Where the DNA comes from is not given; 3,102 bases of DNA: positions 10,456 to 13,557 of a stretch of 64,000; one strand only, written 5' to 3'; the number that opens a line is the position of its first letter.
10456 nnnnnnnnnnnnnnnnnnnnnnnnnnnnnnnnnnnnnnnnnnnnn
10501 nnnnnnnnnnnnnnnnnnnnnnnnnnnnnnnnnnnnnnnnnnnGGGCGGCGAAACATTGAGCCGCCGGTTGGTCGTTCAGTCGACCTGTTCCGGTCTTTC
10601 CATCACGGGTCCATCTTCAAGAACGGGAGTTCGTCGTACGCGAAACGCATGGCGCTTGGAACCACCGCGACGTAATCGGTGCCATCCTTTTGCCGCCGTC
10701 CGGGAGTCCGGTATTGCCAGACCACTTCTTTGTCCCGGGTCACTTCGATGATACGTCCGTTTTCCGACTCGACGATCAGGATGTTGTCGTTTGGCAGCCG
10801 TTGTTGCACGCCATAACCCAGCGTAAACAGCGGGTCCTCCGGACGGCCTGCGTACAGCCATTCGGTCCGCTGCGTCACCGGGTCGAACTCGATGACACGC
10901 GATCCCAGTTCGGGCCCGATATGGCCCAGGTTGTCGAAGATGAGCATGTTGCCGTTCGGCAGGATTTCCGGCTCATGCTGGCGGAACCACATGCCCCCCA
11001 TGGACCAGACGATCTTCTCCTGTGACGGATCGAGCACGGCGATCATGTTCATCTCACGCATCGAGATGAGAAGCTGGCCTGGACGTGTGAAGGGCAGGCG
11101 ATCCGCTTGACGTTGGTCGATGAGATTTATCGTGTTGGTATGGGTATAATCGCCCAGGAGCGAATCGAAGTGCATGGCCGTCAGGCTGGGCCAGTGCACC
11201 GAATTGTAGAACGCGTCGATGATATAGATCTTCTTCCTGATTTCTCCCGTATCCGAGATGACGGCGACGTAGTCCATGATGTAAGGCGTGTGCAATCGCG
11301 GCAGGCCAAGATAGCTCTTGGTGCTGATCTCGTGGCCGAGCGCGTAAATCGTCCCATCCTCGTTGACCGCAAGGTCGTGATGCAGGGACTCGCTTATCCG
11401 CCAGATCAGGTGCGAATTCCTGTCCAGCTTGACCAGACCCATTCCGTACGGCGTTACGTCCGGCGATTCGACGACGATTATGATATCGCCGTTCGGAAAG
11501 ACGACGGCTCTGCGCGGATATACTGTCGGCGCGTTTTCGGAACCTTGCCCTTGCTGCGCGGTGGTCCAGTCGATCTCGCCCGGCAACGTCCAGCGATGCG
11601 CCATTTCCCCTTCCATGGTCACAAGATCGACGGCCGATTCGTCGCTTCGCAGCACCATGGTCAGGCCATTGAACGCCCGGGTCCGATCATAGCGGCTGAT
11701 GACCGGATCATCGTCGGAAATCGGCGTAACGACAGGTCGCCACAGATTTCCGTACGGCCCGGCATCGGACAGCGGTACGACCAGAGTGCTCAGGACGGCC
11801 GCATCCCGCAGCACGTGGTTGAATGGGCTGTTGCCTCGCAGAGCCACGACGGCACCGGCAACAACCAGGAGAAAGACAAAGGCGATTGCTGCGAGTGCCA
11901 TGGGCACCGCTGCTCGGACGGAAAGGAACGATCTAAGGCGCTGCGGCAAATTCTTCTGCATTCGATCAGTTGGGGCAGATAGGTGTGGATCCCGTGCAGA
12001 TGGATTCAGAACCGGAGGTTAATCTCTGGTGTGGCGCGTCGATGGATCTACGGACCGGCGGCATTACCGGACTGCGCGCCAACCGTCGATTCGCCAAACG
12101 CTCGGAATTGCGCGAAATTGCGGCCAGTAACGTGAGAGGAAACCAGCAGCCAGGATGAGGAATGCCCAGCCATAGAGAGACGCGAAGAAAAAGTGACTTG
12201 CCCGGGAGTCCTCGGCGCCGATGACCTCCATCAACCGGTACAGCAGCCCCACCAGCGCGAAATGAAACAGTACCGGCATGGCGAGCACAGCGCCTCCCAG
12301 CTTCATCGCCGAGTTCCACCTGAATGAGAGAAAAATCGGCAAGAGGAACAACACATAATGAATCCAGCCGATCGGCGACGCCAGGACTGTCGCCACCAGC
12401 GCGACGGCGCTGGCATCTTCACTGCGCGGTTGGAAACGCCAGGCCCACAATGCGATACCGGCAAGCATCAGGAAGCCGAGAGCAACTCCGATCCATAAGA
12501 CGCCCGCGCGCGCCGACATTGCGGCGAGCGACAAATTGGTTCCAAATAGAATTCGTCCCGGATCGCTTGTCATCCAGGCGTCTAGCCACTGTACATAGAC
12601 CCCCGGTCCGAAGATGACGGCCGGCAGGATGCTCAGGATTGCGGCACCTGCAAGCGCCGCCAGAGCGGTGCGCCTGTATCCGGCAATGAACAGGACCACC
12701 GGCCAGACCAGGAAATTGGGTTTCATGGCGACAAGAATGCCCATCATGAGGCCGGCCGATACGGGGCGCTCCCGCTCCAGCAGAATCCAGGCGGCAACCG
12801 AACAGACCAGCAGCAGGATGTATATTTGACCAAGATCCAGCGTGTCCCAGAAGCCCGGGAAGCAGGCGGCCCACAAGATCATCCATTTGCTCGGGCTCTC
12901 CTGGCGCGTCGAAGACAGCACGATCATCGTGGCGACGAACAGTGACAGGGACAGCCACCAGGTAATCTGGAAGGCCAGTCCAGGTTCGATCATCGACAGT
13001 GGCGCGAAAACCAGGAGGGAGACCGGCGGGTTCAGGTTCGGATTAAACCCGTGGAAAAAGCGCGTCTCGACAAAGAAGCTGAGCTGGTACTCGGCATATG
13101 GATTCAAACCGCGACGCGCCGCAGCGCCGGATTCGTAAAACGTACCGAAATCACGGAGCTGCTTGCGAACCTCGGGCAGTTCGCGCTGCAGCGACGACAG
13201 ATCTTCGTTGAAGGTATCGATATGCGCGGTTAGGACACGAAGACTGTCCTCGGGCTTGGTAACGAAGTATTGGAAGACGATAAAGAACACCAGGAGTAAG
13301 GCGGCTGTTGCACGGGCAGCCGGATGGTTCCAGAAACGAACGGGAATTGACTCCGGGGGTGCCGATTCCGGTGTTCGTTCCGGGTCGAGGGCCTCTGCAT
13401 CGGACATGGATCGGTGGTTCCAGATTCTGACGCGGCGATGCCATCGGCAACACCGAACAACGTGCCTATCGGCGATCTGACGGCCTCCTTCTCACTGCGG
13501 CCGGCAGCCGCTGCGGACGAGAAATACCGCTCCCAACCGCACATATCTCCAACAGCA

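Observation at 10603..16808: Periplasmic arylsulfotransferase-like propeller followed by three GT-C-like membrane proteins, including two diverged DUF2029/GT87-like paralogs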

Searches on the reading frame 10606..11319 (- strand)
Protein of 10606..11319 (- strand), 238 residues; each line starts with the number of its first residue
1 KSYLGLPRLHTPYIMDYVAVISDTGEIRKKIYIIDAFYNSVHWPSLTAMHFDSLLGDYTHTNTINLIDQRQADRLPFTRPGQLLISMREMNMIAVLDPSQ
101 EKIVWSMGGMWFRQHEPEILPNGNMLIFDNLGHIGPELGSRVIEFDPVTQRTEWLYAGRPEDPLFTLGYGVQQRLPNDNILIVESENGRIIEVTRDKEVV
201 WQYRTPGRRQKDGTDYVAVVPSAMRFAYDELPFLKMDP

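Call 54: search_solved_structures(query=A5, max_evalue=10, show_alignments=5)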
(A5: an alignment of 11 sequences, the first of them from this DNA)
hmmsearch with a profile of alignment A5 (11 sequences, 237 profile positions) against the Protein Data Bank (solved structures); distinct sequences matched with E-value up to 10: 5.
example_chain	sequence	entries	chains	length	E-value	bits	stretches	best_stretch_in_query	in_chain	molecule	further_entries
9kf6_A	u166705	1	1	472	4.8e-06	28.9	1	74-199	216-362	Sulfotransferase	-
9kf4_A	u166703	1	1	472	5.8e-06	28.6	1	74-199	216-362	Sulfotransferase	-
3no2_A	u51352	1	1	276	0.26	13.4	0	79-105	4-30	uncharacterized protein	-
4d8h_A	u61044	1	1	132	0.65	12.1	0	176-198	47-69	de novo protein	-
4f34_A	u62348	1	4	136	0.93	11.6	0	176-198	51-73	de novo protein Symfoil-4V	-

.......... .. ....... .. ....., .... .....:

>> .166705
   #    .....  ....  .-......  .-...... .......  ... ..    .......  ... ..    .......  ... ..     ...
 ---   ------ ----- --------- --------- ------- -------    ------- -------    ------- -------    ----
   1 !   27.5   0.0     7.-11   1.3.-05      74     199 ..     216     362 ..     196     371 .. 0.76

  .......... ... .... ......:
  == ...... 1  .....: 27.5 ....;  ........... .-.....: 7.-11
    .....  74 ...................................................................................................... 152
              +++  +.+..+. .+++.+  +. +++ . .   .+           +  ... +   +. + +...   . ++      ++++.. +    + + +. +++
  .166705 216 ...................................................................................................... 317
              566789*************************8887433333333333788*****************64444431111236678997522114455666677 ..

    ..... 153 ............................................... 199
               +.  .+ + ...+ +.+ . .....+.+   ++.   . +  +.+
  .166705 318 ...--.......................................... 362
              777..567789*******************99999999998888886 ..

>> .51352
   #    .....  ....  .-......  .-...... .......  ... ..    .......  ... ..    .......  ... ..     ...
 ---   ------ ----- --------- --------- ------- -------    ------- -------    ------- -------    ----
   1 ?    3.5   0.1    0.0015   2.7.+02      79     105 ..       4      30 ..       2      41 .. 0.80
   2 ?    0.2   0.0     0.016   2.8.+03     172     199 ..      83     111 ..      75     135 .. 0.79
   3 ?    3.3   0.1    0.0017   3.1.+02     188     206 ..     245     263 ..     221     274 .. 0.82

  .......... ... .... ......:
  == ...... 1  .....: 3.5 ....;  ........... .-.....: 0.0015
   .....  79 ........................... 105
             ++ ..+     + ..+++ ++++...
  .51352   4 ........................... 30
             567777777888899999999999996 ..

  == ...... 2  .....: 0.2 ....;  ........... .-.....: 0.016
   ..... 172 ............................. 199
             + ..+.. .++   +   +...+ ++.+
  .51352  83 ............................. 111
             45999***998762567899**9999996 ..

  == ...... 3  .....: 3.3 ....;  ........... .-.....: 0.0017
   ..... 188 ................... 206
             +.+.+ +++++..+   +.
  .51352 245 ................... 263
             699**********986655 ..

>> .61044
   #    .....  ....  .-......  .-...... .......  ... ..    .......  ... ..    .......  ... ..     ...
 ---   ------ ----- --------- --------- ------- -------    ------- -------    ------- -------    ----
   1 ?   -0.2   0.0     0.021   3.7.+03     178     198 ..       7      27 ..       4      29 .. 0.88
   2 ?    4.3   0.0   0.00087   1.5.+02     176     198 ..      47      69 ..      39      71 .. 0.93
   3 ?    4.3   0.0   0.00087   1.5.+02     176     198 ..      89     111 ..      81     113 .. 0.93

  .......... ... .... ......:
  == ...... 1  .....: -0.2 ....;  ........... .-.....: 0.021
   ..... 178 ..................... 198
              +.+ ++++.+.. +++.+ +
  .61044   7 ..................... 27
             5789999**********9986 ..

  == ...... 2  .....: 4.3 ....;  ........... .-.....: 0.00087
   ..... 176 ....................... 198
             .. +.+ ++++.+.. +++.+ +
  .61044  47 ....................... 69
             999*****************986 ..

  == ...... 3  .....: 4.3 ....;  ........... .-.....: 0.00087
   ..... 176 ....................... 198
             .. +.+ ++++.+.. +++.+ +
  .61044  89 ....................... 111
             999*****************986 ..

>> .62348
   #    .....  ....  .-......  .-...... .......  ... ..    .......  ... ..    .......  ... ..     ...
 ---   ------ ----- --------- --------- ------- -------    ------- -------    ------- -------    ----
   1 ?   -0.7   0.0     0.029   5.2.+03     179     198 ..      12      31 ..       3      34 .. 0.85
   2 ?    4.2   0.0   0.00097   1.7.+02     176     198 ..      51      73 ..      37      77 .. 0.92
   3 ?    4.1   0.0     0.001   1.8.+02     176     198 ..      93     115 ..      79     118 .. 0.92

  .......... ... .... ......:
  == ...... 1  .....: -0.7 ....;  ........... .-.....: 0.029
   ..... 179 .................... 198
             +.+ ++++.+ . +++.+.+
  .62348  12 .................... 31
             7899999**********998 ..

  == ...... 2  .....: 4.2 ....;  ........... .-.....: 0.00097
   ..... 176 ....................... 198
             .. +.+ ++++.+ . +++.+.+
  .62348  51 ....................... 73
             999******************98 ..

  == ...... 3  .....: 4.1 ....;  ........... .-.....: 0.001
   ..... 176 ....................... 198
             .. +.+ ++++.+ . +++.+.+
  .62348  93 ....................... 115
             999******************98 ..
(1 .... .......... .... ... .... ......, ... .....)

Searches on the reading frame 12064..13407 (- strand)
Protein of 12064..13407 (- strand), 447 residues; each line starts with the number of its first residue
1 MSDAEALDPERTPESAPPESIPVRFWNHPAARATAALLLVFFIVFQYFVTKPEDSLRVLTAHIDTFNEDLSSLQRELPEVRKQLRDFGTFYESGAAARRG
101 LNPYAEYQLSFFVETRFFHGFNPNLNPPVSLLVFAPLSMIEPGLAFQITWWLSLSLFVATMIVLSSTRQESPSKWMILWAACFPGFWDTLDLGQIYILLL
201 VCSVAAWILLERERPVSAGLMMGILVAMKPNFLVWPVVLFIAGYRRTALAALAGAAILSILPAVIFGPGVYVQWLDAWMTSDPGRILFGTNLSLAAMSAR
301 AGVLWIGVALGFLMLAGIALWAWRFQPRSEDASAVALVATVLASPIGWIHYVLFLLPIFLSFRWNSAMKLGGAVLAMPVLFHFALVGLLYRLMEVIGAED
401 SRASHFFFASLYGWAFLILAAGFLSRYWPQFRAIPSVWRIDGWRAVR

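Call 4: search_protein_families(library=pfam, proteins=[window:12064-13407:-], max_evalue=0.1)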
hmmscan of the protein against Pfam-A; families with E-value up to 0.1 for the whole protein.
window:12064-13407:- (447 aa): 2 families
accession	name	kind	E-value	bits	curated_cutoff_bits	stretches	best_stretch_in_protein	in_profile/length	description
PF09594.16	GT87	-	2.7e-29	103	25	1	125-345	2-237/237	Glycosyltransferase family 87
PF19820.4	DUF6303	-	0.073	13.3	25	1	288-342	32-84/93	Family of unknown function (DUF6303)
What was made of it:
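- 12064..13407 (-): GT87b: GT87 (DUF2029) polytopic glycosyltransferase-like protein, the low-GC paralog. PF09594, E 2.7e-29 (call 4).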

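Call 5: search_protein_families(library=ncbifam, proteins=[window:12064-13407:-], max_evalue=0.1)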
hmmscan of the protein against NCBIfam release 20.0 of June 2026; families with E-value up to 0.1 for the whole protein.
window:12064-13407:- (447 aa): 0 families
